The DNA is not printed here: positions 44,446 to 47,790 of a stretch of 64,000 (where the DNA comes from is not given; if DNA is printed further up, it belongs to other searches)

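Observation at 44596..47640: PilB/GspE ATPase composed of two complete tandem N-domain + ATPase modules, with a 59-nt perfectly identical segment across the two Walker A regions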

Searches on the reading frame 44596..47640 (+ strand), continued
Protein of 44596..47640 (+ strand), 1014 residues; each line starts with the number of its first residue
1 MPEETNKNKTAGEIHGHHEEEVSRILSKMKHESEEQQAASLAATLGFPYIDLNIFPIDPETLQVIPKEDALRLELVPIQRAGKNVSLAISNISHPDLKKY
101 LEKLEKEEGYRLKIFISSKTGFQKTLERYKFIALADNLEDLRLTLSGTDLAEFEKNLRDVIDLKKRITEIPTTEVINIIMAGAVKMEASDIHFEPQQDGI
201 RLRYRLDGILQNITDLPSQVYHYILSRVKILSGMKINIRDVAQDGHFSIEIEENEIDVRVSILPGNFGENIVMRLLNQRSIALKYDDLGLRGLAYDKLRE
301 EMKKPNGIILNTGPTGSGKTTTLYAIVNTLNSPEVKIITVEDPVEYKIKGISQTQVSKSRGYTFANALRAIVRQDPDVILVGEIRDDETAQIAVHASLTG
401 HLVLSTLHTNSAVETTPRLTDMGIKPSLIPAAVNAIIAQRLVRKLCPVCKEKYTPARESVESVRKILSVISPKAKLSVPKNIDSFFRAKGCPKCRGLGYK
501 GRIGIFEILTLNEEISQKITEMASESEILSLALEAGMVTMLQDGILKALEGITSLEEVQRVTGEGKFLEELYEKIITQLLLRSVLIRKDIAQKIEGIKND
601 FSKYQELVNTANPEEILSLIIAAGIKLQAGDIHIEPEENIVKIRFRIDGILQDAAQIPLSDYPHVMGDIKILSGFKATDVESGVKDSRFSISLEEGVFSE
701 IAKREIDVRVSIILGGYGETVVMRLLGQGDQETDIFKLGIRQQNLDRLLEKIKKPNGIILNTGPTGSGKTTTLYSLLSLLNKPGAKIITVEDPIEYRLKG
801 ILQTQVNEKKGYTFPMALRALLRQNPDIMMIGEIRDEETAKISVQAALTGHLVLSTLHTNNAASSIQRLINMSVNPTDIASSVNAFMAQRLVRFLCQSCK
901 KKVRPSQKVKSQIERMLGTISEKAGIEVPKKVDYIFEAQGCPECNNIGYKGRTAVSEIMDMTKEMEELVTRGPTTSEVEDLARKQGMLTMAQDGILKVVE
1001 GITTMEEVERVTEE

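Call 14: find_related_loci(query=window:44596-47637:+, collection=genome_contigs, flank=8000)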
Query window:44596-47637:+ (1014 aa) in genome_contigs; peptide patterns used: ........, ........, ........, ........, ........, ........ (x = any residue, [..] = any of these).
186 stretches matched a pattern; 143 encode a relative of the query (tblastn E <= 1e-3); the best 80 are kept; 80 distinct loci.
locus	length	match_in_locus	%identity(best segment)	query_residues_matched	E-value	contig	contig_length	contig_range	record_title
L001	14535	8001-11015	89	1-1005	0e+0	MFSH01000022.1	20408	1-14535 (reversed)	MAG: Candidatus Moranbacteria bacterium RIFOXYB1_FULL_43_19 rifoxyb1_full_scaffold_885, whole genome shotgun sequence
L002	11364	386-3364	78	13-1005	0e+0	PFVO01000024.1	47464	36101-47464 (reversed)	MAG: Candidatus Moranbacteria bacterium CG_4_9_14_3_um_filter_44_28 CG_4_9_14_3_um_filter_150_scaffold_2367_c, whole gen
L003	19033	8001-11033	76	6-1014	0e+0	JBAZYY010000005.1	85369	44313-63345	MAG: Parcubacteria group bacterium isolate SO_2017_GW1_93 NODE_1721_length_85369_cov_4.705321_OW334_2017, whole genome s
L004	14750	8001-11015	78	1-1005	0e+0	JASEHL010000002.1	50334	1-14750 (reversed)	MAG: Patescibacteria group bacterium isolate Yes70-22 NODE_2_length_50334_cov_12.884146, whole genome shotgun sequence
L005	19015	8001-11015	75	1-1005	0e+0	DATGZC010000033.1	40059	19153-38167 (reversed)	MAG TPA_asm: Candidatus Bathyarchaeia archaeon isolate SMAG_U10653 k141_442872, whole genome shotgun sequence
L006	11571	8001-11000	75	6-1005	0e+0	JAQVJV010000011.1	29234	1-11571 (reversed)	MAG: Candidatus Moraniibacteriota bacterium isolate STE_71 NODE_3232_length_29234_cov_9.531522_Sandtown_E, whole genome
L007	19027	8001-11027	74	6-1014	0e+0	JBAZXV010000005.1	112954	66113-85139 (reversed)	MAG: Parcubacteria group bacterium isolate SO_2017_GW1_64 NODE_1178_length_112954_cov_1.579294_OW334_2017, whole genome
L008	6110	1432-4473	73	1-1014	0e+0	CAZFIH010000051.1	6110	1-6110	MAG TPA_asm: uncultured Bdellovibrionales bacterium isolate SRP141376_co2_5 genome assembly, contig: NODE_21809_length_6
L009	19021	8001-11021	72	9-1014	0e+0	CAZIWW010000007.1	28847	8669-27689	MAG TPA_asm: uncultured Bdellovibrionales bacterium isolate binchicken_co19_439 genome assembly, contig: NODE_2310_lengt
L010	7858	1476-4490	74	1-1005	0e+0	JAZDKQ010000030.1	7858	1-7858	MAG: Candidatus Moraniibacteriota bacterium isolate MEGAHIT-group-0.544 k141_17627782, whole genome shotgun sequence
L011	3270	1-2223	91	174-1005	0e+0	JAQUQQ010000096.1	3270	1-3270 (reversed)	MAG: Candidatus Moraniibacteriota bacterium isolate STD1_53 NODE_143274_length_3270_cov_11.078587_Sandtown_D1, whole gen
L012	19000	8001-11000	58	7-1013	0e+0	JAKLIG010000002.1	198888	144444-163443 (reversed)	MAG: Patescibacteria group bacterium isolate RA.bin81 RA.bin81_2, whole genome shotgun sequence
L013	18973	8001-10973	59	17-1013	0e+0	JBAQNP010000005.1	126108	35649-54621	MAG: Candidatus Moraniibacteriota bacterium isolate MFD12002_ilm_asm_bin49 k127_35467, whole genome shotgun sequence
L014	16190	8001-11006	59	6-1013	0e+0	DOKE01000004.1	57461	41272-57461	MAG TPA_asm: Candidatus Moraniibacteriota bacterium isolate UBA9338 contig_942, whole genome shotgun sequence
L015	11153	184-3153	59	18-1013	0e+0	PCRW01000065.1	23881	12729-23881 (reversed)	MAG: Candidatus Moranbacteria bacterium CG23_combo_of_CG06-09_8_20_14_all_35_22 CG23_scaffold_633_c, whole genome shotgu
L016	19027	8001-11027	58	7-1014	0e+0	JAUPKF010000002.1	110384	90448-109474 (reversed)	MAG: Patescibacteria group bacterium isolate erpe_2018_pw_0hr_WHONDRS-PP48-000085_A_bin.1 scaffold_5, whole genome shotg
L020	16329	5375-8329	58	25-1014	0e+0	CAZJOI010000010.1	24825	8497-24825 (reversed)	MAG TPA_asm: uncultured Bdellovibrionales bacterium isolate SRP192927_co1_264 genome assembly, contig: NODE_3744_length_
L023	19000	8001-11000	58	9-1014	0e+0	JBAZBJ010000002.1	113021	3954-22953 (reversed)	MAG: Parcubacteria group bacterium isolate SO_2017_GW1_11 NODE_1177_length_113021_cov_1.562333_OW334_2017, whole genome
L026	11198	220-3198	58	16-1014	0e+0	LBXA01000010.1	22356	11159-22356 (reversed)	MAG: Candidatus Moranbacteria bacterium GW2011_GWA2_39_41 UT50_C0010, whole genome shotgun sequence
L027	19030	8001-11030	57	1-1014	0e+0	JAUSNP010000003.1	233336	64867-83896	MAG: Candidatus Moraniibacteriota bacterium isolate E19_metabat.bin.91 E19_k141_683413, whole genome shotgun sequence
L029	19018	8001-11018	57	4-1014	0e+0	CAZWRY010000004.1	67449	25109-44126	MAG TPA_asm: uncultured Bdellovibrionales bacterium isolate binchicken_co27_254 genome assembly, contig: NODE_666_length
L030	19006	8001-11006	57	6-1014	0e+0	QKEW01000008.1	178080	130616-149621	MAG: bacterium isolate SZUA-486 scaffold_70, whole genome shotgun sequence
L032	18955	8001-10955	58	24-1014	0e+0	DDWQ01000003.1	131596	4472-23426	MAG TPA_asm: Candidatus Moranbacteria bacterium UBA2282 UBA2282_contig_4407, whole genome shotgun sequence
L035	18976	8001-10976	58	17-1014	0e+0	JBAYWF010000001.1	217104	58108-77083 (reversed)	MAG: Parcubacteria group bacterium isolate SO_2016_LW3_77 scaffold00071_LW162_2016, whole genome shotgun sequence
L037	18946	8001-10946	57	20-1005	0e+0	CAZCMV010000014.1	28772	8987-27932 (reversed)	MAG TPA_asm: uncultured Bdellovibrionales bacterium isolate SRP192927_co1_222 genome assembly, contig: NODE_2861_length_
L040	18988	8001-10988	57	15-1014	0e+0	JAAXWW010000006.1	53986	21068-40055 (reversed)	MAG: Candidatus Moraniibacteriota bacterium isolate W9_Combined_metabat2_046 W9_Combined_metabat2_046_NODE_340, whole ge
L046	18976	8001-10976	58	17-1014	0e+0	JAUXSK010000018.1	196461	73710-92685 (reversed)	MAG: Candidatus Moraniibacteriota bacterium isolate C12_metabat.bin.87 C12_k141_493543, whole genome shotgun sequence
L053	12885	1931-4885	57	24-1014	0e+0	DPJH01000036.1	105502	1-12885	MAG TPA_asm: Candidatus Moraniibacteriota bacterium isolate UBA8518 contig_504, whole genome shotgun sequence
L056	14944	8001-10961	57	23-1014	0e+0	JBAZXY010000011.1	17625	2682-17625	MAG: Parcubacteria group bacterium isolate SO_2017_GW1_67 NODE_12113_length_17625_cov_2.678820_OW334_2017, whole genome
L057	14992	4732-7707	59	17-1014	0e+0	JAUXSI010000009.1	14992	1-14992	MAG: Candidatus Moraniibacteriota bacterium isolate C12_metabat.bin.56 C12_k141_465109, whole genome shotgun sequence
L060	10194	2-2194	77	158-1014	0e+0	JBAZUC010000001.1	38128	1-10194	MAG: Parcubacteria group bacterium isolate SO_2017_GW1_218 NODE_4966_length_38128_cov_1.391648_OW334_2017, whole genome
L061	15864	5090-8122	56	6-1014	0e+0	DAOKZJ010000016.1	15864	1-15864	MAG TPA_asm: Candidatus Moraniibacteriota bacterium isolate AMR_MDS_0047 NODE_1656_length_15864_cov_9.913847, whole geno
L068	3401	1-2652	61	127-1014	0e+0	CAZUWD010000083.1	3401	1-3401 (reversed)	MAG TPA_asm: uncultured Bdellovibrionales bacterium isolate SRP257756_co1_220 genome assembly, contig: NODE_27374_length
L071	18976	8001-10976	59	17-1014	0e+0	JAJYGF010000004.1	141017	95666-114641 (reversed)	MAG: bacterium isolate DBS1-3.bin117 NODE_118_length_141017_cov_1.97993, whole genome shotgun sequence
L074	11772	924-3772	57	6-1014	0e+0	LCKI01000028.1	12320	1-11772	MAG: Parcubacteria group bacterium GW2011_GWC1_45_14 UW95_C0028, whole genome shotgun sequence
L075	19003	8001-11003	54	17-1014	0e+0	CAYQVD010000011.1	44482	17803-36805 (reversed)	MAG TPA_asm: uncultured Bdellovibrionales bacterium isolate SRP191223_co1_93 genome assembly, contig: NODE_540_length_44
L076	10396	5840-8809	52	20-1014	0e+0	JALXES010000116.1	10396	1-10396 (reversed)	MAG: Candidatus Moraniibacteriota bacterium isolate T2_metabat2_scaf2bin.417 T2_NODE_8409_length_10396_cov_2.515435, who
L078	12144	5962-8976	76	1-1005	0e+0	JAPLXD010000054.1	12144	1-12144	MAG: Candidatus Moraniibacteriota bacterium isolate LacPavin_0818_WC55_MAG_45_10 LacPavin_0818_WC55_scaffold_488071, who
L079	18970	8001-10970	53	20-1014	0e+0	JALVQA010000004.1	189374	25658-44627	MAG: Candidatus Moraniibacteriota bacterium isolate A3_metabat2_scaf2bin.005 A3_NODE_12_length_189374_cov_4.020634, whol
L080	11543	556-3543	54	21-1014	0e+0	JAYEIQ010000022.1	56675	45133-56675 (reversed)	MAG: Patescibacteria group bacterium isolate MAG187 MAG187_22, whole genome shotgun sequence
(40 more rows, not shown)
